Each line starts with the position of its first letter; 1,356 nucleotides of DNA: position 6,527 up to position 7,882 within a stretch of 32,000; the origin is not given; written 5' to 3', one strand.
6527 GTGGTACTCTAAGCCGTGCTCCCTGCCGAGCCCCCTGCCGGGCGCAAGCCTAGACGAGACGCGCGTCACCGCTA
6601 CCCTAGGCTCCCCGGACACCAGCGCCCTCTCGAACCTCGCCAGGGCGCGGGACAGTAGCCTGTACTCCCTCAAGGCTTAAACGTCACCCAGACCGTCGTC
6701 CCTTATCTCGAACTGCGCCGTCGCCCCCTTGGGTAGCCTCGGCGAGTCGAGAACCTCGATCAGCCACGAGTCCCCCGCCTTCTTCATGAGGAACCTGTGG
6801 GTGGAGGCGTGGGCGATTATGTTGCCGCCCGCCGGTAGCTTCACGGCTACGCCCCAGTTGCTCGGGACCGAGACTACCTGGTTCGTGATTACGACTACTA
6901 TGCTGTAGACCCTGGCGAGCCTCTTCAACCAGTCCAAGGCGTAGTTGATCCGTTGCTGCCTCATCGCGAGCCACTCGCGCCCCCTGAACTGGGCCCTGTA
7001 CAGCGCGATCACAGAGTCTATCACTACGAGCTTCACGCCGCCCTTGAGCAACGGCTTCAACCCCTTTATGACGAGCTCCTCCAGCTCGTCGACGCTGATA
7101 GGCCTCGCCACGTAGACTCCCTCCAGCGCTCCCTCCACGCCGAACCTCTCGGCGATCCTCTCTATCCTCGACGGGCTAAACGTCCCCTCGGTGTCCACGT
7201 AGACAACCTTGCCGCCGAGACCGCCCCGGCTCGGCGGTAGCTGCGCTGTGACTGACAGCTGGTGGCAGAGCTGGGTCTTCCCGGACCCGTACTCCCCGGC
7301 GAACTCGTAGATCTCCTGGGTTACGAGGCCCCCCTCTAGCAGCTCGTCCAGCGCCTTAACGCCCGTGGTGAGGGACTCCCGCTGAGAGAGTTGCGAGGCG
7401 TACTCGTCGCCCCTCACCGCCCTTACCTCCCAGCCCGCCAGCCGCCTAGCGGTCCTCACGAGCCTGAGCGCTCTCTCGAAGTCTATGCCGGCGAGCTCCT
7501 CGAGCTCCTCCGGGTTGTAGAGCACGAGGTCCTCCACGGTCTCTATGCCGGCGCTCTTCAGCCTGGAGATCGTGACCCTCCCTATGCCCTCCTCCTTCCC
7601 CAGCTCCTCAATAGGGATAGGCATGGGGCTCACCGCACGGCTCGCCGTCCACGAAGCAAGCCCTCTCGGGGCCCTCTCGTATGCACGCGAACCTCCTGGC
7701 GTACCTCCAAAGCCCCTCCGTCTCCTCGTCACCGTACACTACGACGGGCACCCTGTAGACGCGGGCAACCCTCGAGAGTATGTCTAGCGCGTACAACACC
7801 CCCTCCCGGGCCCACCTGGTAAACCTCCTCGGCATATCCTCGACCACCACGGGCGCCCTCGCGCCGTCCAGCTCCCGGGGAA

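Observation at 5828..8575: Self-contained five-gene operon built around a second full-length RadA: wHTH, P-loop-less RecA-like protein, RadA paralog, RecB/Cas4-like nuclease, DUF4234 membrane protein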

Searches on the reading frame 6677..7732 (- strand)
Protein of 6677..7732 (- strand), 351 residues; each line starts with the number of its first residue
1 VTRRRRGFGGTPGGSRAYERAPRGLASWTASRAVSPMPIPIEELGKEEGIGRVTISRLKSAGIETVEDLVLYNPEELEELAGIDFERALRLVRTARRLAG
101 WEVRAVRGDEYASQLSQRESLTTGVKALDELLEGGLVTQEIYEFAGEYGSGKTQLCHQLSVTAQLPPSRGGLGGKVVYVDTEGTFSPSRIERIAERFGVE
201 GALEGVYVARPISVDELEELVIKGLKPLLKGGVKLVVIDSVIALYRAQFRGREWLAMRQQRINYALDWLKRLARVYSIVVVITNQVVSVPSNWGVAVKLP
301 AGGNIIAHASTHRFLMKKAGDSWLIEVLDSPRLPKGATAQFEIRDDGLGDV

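Call 3: search_protein_families(library=pfam, proteins=[window:6677-7732:-], max_evalue=0.1)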
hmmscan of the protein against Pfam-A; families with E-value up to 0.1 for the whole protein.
window:6677-7732:- (351 aa): 11 families
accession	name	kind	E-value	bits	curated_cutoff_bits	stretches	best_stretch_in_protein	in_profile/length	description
PF08423.17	Rad51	-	1e-67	228.4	22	1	120-350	7-243/244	Rad51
PF14520.12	HHH_5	-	1e-08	35.9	27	1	48-96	8-56/57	Helix-hairpin-helix domain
PF13481.12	AAA_25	-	4.3e-08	33.5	27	1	126-275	20-182/195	AAA domain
PF06745.19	ATPase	-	5.1e-08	33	26.6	1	122-199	2-72/231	KaiC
PF00154.27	RecA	-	1.8e-05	24.8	27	1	117-286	29-188/262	recA bacterial DNA recombination protein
PF21794.3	RAD51D_N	-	9.4e-05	23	27.3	1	54-86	16-48/60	RAD51D, N-terminal domain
PF03796.21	DnaB_C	-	0.0015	18.4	27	0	121-163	2-43/255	DnaB-like helicase C terminal domain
PF03118.21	RNA_pol_A_CTD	-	0.0094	16.1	23.8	1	58-80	28-50/67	Bacterial RNA polymerase, alpha chain C terminal domain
PF21999.2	IMS_HHH_1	-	0.01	16.7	27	1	49-79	5-35/53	DNA polymerase-iota, thumb domain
PF13401.12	AAA_22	-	0.032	15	27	1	141-241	7-93/130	AAA domain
PF14229.12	DUF4332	-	0.08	13.6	23.2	0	48-80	1-35/122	Domain of unknown function (DUF4332)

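Call 4: search_protein_families(library=ncbifam, proteins=[window:6677-7732:-], max_evalue=0.1)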
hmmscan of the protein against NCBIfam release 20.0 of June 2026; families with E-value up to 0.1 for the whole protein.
window:6677-7732:- (351 aa): 28 families (the best 25 are shown)
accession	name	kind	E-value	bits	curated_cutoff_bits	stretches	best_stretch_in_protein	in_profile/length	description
NF003301.0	PRK04301.1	equivalog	1.7e-85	287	259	1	43-350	6-315/316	DNA repair and recombination protein RadA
TIGR02236.1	recomb_radA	equivalog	3.9e-78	263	361.15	1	47-350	5-311/311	DNA repair and recombination protein RadA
TIGR02239.1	recomb_RAD51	equivalog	2.5e-70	237.1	478.05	1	46-350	5-313/316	DNA repair protein RAD51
TIGR02238.1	recomb_DMC1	equivalog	4.4e-68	229.7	447.7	1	43-351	3-314/314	meiotic recombinase Dmc1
TIGR02237.1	recomb_radB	equivalog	1.2e-32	113.5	172.4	1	128-348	1-209/210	DNA repair and recombination protein RadB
NF006861.0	PRK09361.1-1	equivalog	3.8e-18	65.9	278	1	119-349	3-228/235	DNA repair and recombination protein RadB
TIGR03881.1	KaiC_arch_4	hypoth_equivalog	9.5e-08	32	247.8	1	121-199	3-73/231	KaiC domain-containing protein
TIGR02012.1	tigrfam_recA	equivalog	4.1e-06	26.3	325.3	1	117-251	32-153/321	recombinase RecA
NF002882.0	PRK03348.1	equivalog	8.4e-06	24.8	389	1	48-131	186-264/461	DNA polymerase IV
TIGR03880.1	KaiC_arch_3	hypoth_equivalog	9.5e-06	25.3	249.45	1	124-158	1-35/224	KaiC domain-containing protein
TIGR00416.1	sms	equivalog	5.1e-05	22.2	403.05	1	116-283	71-218/454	DNA repair protein RadA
TIGR03491.1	TIGR03491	subfamily_domain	0.00028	20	97.45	1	48-98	218-268/462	TM0106 family RecB-like putative nuclease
NF002251.0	PRK01172.1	equivalog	0.00031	19.1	891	1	48-104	618-674/674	ATP-dependent DNA helicase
TIGR03600.1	phage_DnaB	exception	0.0005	19.2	498.65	1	110-161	166-216/421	phage replicative helicase, DnaB family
TIGR03877.1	thermo_KaiC_1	hypoth_equivalog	0.0007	19.2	307.25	1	121-159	4-42/238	KaiC domain-containing protein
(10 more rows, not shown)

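Call 13: find_homologous_proteins(query=window:6677-7624:-, max_evalue=1e-20)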
Query window:6677-7624:- (315 aa): 2460 proteins with E <= 1e-20 among 8000 candidates; the best 120 are listed.
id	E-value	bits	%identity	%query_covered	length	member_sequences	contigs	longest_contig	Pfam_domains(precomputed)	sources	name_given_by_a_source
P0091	1.4e-200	683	100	100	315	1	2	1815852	PF06745.20,PF14520.13,PF08423.18,PF00154.28,PF13481.13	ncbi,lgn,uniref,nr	ncbi:DNA repair and recombination protein RadA [Thermofilum pendens]|uniref:DNA repair and recombina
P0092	1.1e-166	571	80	100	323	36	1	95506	PF06745.20,PF14520.13,PF08423.18,PF00154.28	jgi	jgi:DNA repair protein RadA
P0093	1.2e-166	571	81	99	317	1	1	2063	PF06745.20,PF14520.13,PF08423.18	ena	-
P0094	1.6e-165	568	79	100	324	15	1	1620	PF06745.20,PF14520.13,PF08423.18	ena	-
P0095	4.8e-151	520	75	98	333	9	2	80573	PF14520.13,PF08423.18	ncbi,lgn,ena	-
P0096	4.5e-150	517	74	100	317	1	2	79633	PF06745.20,PF14520.13,PF08423.18,PF13481.13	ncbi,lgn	ncbi:MAG: DNA repair and recombination protein RadA [Infirmifilum sp.]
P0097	1.5e-149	515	74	98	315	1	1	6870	PF06745.20,PF14520.13,PF08423.18,PF13481.13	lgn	-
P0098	6.8e-149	513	72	100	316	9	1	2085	PF06745.20,PF14520.13,PF08423.18,PF00154.28,PF13481.13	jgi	jgi:DNA repair protein RadA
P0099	7.6e-149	513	73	98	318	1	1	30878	PF14520.13,PF08423.18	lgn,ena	-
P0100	2.7e-147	508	73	98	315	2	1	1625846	PF06745.20,PF14520.13,PF08423.18,PF13481.13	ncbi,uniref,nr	ncbi:DNA repair and recombination protein RadA [Infirmifilum lucidum]|uniref:DNA repair and recombin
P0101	6.6e-147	506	72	99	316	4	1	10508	PF06745.20,PF14520.13,PF08423.18,PF13481.13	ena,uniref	uniref:DNA repair and recombination protein RadA n=1 Tax=Thermofilum pendens TaxID=2269 RepID=A0A7J3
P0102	1.2e-146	506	70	100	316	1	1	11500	PF14520.13,PF08423.18,PF13481.13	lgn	-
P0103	8.3e-146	503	71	98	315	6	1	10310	PF06745.20,PF14520.13,PF08423.18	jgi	-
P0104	7.3e-145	500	70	100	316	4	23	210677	PF06745.20,PF14520.13,PF08423.18,PF13481.13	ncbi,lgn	ncbi:MAG: DNA repair and recombination protein RadA [Thermofilum sp.]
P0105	5.4e-141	487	72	100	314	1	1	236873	PF06745.20,PF14520.13,PF08423.18,PF13481.13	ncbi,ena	-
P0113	7.5e-120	418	62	99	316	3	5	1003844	PF08423.18,PF00154.28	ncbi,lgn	ncbi:MAG: DNA repair and recombination protein RadA [Thermofilaceae archaeon]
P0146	7.8e-105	368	58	95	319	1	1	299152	PF06745.20,PF03796.22,PF14520.13,PF08423.18,PF00154.28,PF13481.13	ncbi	-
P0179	1.1e-100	355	58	96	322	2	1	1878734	PF06745.20,PF14520.13,PF08423.18,PF13481.13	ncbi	ncbi:DNA repair and recombination protein RadA [Infirmifilum sp. SLHALR2]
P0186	1.6e-99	351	56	96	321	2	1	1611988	PF06745.20,PF08423.18,PF13481.13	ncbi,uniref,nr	ncbi:AAA family ATPase [Infirmifilum uzonense]|uniref:AAA family ATPase n=1 Tax=Infirmifilum uzonens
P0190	6.4e-99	349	55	96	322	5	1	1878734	PF06745.20,PF14520.13,PF08423.18,PF13481.13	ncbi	ncbi:DNA repair and recombination protein RadA [Infirmifilum sp. SLHALR2]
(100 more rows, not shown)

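Call 32: find_encoding_contigs(protein=P0113, flank=5000, max_places=1)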
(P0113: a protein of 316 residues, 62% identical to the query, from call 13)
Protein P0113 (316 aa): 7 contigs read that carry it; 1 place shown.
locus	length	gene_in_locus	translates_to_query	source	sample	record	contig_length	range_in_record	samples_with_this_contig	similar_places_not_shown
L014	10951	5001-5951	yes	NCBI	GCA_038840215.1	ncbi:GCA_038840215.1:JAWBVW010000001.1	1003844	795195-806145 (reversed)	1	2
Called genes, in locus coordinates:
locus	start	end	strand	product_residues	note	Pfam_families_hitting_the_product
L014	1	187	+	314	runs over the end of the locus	PF01112:Asparaginase_2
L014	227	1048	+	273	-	-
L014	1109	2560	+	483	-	-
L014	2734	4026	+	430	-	PF01676:Metalloenzyme, PF10143:PhosphMutase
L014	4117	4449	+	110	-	-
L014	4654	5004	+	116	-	-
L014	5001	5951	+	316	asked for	PF00154:RecA_N (weak), PF08423:Rad51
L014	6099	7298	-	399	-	PF05621:TniB (weak), PF13191:AAA_16, PF00931:NB-ARC (weak), PF01637:ATPase_2, PF00004:AAA, PF13401:AAA_22, PF22703:Cdc6_lid, PF09079:WHD_Cdc6, +4 more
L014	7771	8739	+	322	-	-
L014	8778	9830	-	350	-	PF01208:URO-D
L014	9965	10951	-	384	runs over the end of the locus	PF05559:DUF763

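Call 33: find_encoding_contigs(protein=P0146, flank=5000, max_places=1)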
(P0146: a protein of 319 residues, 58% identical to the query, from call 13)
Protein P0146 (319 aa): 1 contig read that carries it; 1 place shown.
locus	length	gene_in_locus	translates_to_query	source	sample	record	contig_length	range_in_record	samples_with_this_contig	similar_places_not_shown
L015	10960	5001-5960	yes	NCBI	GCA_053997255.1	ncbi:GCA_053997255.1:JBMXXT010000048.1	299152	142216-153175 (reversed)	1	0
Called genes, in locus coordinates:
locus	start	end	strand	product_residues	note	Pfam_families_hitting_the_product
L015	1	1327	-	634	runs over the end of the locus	PF00662:Proton_antipo_N, PF00361:Proton_antipo_M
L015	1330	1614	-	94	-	PF00420:Oxidored_q2 (weak)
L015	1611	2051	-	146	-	-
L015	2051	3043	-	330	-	PF00146:NADHdh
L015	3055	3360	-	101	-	-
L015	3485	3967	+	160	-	-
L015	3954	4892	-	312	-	PF04015:DUF362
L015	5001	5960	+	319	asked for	PF14520:HHH_5 (weak), PF00154:RecA_N (faint), PF03796:DnaB_C (faint), PF06745:ATPase, PF08423:Rad51, PF13481:AAA_25 (weak)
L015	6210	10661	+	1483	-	PF14890:Intein_splicing, PF14528:LAGLIDADG_3 (faint), PF13597:NRDD, PF14890:Intein_splicing, PF13597:NRDD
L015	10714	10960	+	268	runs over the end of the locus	PF04055:Radical_SAM, PF13353:Fer4_12 (weak)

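Call 41: find_encoding_contigs(protein=P0179, flank=5000, max_places=1)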
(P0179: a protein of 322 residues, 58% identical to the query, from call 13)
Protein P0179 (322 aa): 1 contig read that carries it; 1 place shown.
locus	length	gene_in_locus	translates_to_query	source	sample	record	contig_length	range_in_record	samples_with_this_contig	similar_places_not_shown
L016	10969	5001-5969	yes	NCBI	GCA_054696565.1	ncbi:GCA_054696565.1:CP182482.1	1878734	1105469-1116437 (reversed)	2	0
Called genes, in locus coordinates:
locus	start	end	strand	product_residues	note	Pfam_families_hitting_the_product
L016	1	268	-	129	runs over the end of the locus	-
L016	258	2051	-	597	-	PF01935:DUF87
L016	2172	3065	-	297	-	PF02195:ParB_N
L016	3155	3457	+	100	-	PF13463:HTH_27 (weak), PF22665:WHD_DUF6293 (faint)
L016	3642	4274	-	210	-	-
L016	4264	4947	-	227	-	-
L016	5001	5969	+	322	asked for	PF14520:HHH_5, PF13481:AAA_25, PF06745:ATPase, PF08423:Rad51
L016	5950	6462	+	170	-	-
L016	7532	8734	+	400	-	-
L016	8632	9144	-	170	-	-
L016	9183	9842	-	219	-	PF27854:Heavy_Cys_CGP (faint)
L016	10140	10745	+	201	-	PF00924:MS_channel_2nd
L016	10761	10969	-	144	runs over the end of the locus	-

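Call 42: find_encoding_contigs(protein=P0190, flank=5000, max_places=1)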
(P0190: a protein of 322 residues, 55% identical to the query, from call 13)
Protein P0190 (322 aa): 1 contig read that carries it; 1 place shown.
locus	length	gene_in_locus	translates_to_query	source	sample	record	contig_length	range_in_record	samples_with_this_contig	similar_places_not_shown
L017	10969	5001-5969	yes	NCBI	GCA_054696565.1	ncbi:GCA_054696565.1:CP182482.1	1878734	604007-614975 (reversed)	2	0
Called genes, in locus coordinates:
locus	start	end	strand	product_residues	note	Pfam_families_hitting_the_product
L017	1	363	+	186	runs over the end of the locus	-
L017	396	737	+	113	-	-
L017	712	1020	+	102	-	-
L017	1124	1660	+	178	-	-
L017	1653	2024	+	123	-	-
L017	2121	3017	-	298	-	PF02195:ParB_N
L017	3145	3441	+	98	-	PF25213:HVO_A0261_N (weak), PF13463:HTH_27 (weak), PF22665:WHD_DUF6293 (weak)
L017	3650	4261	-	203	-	-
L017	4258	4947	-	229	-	-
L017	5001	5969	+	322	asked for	PF14520:HHH_5, PF13481:AAA_25, PF06745:ATPase, PF08423:Rad51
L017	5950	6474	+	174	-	-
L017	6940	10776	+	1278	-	-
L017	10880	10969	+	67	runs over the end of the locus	-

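Call 43: find_encoding_contigs(protein=P0186, flank=5000, max_places=1)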
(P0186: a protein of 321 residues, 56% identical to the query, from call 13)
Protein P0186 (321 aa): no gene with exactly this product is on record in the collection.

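Call 44: search_protein_families(library=pfam, proteins=[L016:3642-4274:-, L016:4264-4947:-, L016:5950-6462:+, L016:7532-8734:+, L016:3155-3457:+, L014:4654-5004:+, L014:4117-4449:+], max_evalue=0.1)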
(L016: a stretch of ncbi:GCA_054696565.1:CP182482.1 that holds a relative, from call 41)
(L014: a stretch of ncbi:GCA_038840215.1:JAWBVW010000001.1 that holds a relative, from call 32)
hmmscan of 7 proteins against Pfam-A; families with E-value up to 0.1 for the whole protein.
L016:3642-4274:- (210 aa): 14 families
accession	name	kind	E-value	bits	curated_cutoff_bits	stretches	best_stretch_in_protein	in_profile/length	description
PF13401.12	AAA_22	-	0.00016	22.5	27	1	31-56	5-30/130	AAA domain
PF13191.12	AAA_16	-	0.0012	19.8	32.6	1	17-54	4-52/167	AAA ATPase domain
PF13671.12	AAA_33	-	0.0012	19.5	27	0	33-49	1-17/143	AAA domain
PF13238.12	AAA_18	-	0.0017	19.3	29.4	0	34-51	1-18/128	AAA domain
PF00931.28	NB-ARC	-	0.0037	17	23.5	1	28-53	16-40/248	NB-ARC domain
PF22606.2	Cdc6-ORC-like_ATPase_lid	-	0.004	17.5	27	1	138-191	1-54/60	Cdc6/ORC-like, ATPase lid domain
PF13604.12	AAA_30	-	0.0089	16.2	27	1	30-51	17-38/191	AAA domain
PF13481.12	AAA_25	-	0.019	15.1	27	1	26-48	28-50/195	AAA domain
PF13479.12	AAA_24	-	0.022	15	27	1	34-60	5-30/195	AAA domain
PF00437.27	T2SSE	-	0.03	13.4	24.9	1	25-49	135-160/370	Type II/IV secretion system protein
PF00004.35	AAA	-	0.036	14.9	21.2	1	36-52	3-19/131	ATPase family associated with various cellular activities (AAA)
PF02562.22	PhoH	-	0.042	13.8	27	1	31-49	19-37/205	PhoH-like protein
PF00005.33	ABC_tran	-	0.048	14.7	25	1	32-50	12-30/137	ABC transporter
PF00910.28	RNA_helicase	-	0.095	13.6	21.5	0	34-116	1-82/105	RNA helicase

L016:4264-4947:- (227 aa): 7 families
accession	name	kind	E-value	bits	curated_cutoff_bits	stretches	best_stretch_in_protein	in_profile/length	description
PF06397.17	Desulfoferrod_N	-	0.0027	17.8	23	1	8-28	8-28/36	Desulfoferrodoxin, N-terminal domain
PF00096.32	zf-C2H2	-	0.038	14.9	25.2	0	37-59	1-23/23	Zinc finger, C2H2 type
PF23225.1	zf-C2H2_7th_ZNF462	-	0.042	14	27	1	36-56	4-24/42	Zinc finger protein 462, seventh C2H2 zinc finger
PF13894.12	zf-C2H2_4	-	0.049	14.8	27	0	37-59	1-23/24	C2H2-type zinc finger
PF08271.17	Zn_Ribbon_TF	-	0.057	13.4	29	0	8-44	2-27/43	TFIIB zinc-binding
PF21349.2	RUBY_RBDX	-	0.059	13.3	26.5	0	8-14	18-24/30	Rubrerythrin, rubredoxin-like domain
PF14169.11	YdjO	-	0.061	13.5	27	0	3-17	36-50/59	Cold-inducible protein YdjO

L016:5950-6462:+ (170 aa): 1 family
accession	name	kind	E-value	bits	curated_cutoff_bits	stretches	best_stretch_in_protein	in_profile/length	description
PF12705.13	PDDEXK_1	-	0.052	13.9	22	1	77-129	116-172/247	PD-(D/E)XK nuclease superfamily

L016:7532-8734:+ (400 aa): 1 family
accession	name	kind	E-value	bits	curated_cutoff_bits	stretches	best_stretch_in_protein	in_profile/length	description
PF07229.18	VirE2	-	0.09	11.7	27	0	14-84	152-224/553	VirE2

L016:3155-3457:+ (100 aa): 16 families
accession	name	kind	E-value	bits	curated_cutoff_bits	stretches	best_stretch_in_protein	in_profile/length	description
PF13463.12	HTH_27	-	2.3e-06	28.2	22.2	1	17-80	2-68/68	Winged helix DNA-binding domain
PF25213.1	HVO_A0261_N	-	3.9e-05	23.9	35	1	24-95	16-82/86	HVO_A0261 N-terminal domain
PF22665.2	DUF6293_C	-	4.7e-05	24.2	27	1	50-86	65-100/101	DUF6293 C-terminal winged helix domain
PF03551.20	PadR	-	0.00012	22.4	27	1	31-84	12-73/75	Transcriptional regulator PadR-like family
PF04458.17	DUF505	-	0.00034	19.6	28.7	1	16-94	3-74/622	Protein of unknown function (DUF505)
PF07381.18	EarA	-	0.0007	19.8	22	1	56-86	59-89/90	EarA-like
PF14277.12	DUF4364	-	0.0016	18.7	26.9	1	49-89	36-75/162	Domain of unknown function (DUF4364)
PF22166.2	ArnR1-like_WHD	-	0.0021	18.7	26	1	38-90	30-86/90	ArnR1-like, winged-helix domain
PF24409.1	wHTH-PRTase_assc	-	0.0023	18.4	27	1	23-91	2-62/83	wHTH-PRTase associated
PF22194.2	F-93_WHD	-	0.0044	17.5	28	1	23-80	2-62/62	F-93, winged-helix domain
PF14947.12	HTH_45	-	0.0053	17.2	25.5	1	49-93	36-75/77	Winged helix-turn-helix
PF02002.24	TFIIE_alpha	-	0.0094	16.2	22.9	1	15-66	10-61/105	TFIIE alpha subunit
PF01047.28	MarR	-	0.018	15.3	24.6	1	19-64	4-49/59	MarR family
PF12802.13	MarR_2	-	0.06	13.9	27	0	17-65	4-56/61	MarR family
PF01638.23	HxlR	-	0.061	13.6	20.8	1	22-92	9-81/91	HxlR-like helix-turn-helix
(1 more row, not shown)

L014:4654-5004:+ (116 aa): 0 families

L014:4117-4449:+ (110 aa): 1 family
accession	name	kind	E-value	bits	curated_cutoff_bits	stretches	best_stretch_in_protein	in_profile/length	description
PF22665.2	DUF6293_C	-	0.0018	19.1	27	1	22-55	65-98/101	DUF6293 C-terminal winged helix domain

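Call 46: search_protein_families(library=padloc, proteins=[window:6677-7624:-, L016:3642-4274:-, L016:4264-4947:-, L016:2172-3065:-, L016:258-2051:-, L016:7532-8734:+], max_evalue=0.01)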
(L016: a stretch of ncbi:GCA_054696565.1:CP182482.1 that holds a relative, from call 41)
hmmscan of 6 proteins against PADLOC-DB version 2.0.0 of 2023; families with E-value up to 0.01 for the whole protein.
window:6677-7624:- (315 aa): 1 family
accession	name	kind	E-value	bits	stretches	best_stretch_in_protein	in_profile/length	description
PDLC04140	mad8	-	2.2e-07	28.7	1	107-252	31-235/314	mads_8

L016:3642-4274:- (210 aa): 2 families
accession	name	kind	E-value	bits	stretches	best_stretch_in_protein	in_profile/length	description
PDLC00915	TRIP13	-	0.0022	15.5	1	29-49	61-81/302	TRIP13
PDLC04140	mad8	-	0.0046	14.5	1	31-50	27-46/314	mads_8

L016:4264-4947:- (227 aa): 0 families

L016:2172-3065:- (297 aa): 0 families

L016:258-2051:- (597 aa): 11 families
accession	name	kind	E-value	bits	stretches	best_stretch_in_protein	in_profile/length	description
PDLC04140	mad8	-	8.6e-15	53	1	245-486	27-253/314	mads_8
PDLC01055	HerA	-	3e-12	44.1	2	204-285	113-202/532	Type III coevolved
PDLC04105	HerA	-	5e-07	26.7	1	244-287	165-212/576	-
PDLC04102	HerA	-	2.8e-06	24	1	408-505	485-592/654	-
PDLC04103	HerA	-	0.00016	18.2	0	244-285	171-215/579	-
PDLC02188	HerA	-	0.0002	18.4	0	441-515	450-529/578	-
PDLC04097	HerA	-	0.00026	17.8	1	244-302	159-228/618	-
PDLC02210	QatA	-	0.00032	17.3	1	247-278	34-68/593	-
PDLC04100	HerA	-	0.00053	16.8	0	245-284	163-206/580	-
PDLC02185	HerA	-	0.0014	15.4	0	245-284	164-207/585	-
PDLC04106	HerA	-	0.0047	13.5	0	445-500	540-596/667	-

L016:7532-8734:+ (400 aa): 0 families

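Call 47: search_protein_families(library=phrogs, proteins=[window:6677-7624:-, L016:3642-4274:-, L016:4264-4947:-, L016:2172-3065:-, L016:258-2051:-, L016:7532-8734:+], max_evalue=0.01)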
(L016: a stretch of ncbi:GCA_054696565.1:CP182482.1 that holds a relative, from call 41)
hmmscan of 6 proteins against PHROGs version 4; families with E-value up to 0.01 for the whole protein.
window:6677-7624:- (315 aa): 7 families
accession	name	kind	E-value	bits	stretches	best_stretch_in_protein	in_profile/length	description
phrog_97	-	other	3.1e-17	63.9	1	82-205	47-173/506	UvsX-like recombinase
phrog_8337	-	DNA, RNA and nucleotide metabolism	1.8e-14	54.8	1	79-283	44-242/273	DNA repair protein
phrog_19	-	DNA, RNA and nucleotide metabolism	8.2e-08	32.5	1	43-147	295-391/621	DnaB-like replicative helicase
phrog_1268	-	DNA, RNA and nucleotide metabolism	3.1e-05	24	1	12-128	187-295/425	DNA polymerase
phrog_25628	-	unknown function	4.3e-05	24.4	1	6-62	11-67/212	-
phrog_239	-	DNA, RNA and nucleotide metabolism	0.00013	22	1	82-148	338-398/801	DNA primase/helicase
phrog_243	-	DNA, RNA and nucleotide metabolism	0.00045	20.3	1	174-250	121-191/273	DnaB-like replicative helicase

L016:3642-4274:- (210 aa): 5 families
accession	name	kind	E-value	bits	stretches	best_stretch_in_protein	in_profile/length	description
phrog_7998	-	unknown function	4.2e-05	23.9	0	14-53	18-62/339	-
phrog_5846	-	DNA, RNA and nucleotide metabolism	0.0034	17.7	0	31-50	38-57/380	clamp loader of DNA polymerase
phrog_3757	-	unknown function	0.0039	17.6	1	15-50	111-145/367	-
phrog_2392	-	moron, auxiliary metabolic gene and host takeover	0.0042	16.4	1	29-50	505-526/726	ABC transporter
phrog_296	-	integration and excision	0.0068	16.1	0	29-49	316-336/626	DNA transposition protein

L016:4264-4947:- (227 aa): 0 families

L016:2172-3065:- (297 aa): 15 families
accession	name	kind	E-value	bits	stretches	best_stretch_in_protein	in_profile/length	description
phrog_3264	-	DNA, RNA and nucleotide metabolism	4.4e-12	47.3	1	5-282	49-307/337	ParB-like partition protein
phrog_1033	-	DNA, RNA and nucleotide metabolism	2e-11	45.3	1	5-141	33-161/334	ParB-like partition protein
phrog_3951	-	unknown function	5.6e-10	40.2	1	28-225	42-191/301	-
phrog_4715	-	DNA, RNA and nucleotide metabolism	8.7e-10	38.6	1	18-125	159-253/630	ParB-like partition protein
phrog_6218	-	DNA, RNA and nucleotide metabolism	1.2e-09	38.8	1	20-150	19-147/506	ParB-like partition protein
phrog_27360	-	unknown function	9.6e-08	32.7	1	28-129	29-124/312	-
phrog_2159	-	DNA, RNA and nucleotide metabolism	7.9e-07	29.7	1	17-155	72-203/365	ParB-like partition protein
phrog_620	-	DNA, RNA and nucleotide metabolism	7.5e-06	27.2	1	4-104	8-90/217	ParB-like partition protein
phrog_7783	-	unknown function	1.3e-05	25.1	1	9-147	6-146/634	-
phrog_5333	-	unknown function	5.9e-05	24.2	1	258-293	5-40/64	-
phrog_498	-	other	0.00014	21.5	1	17-95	46-108/633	DNA methyltransferase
phrog_27290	-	unknown function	0.00024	21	1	30-83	51-102/517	-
phrog_723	-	DNA, RNA and nucleotide metabolism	0.0006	20.7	1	20-143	27-142/223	ParB-like partition protein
phrog_9353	-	unknown function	0.00082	20.3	1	18-77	23-76/245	-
phrog_12047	-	DNA, RNA and nucleotide metabolism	0.0067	17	0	29-116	20-91/301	ParB-like partition nuclease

L016:258-2051:- (597 aa): 2 families
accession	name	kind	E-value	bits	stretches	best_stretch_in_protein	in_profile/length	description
phrog_7035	-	unknown function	5.1e-12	46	2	422-521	489-595/969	-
phrog_2666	-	head and packaging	1.9e-11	44.3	1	422-506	419-505/555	terminase large subunit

L016:7532-8734:+ (400 aa): 0 families
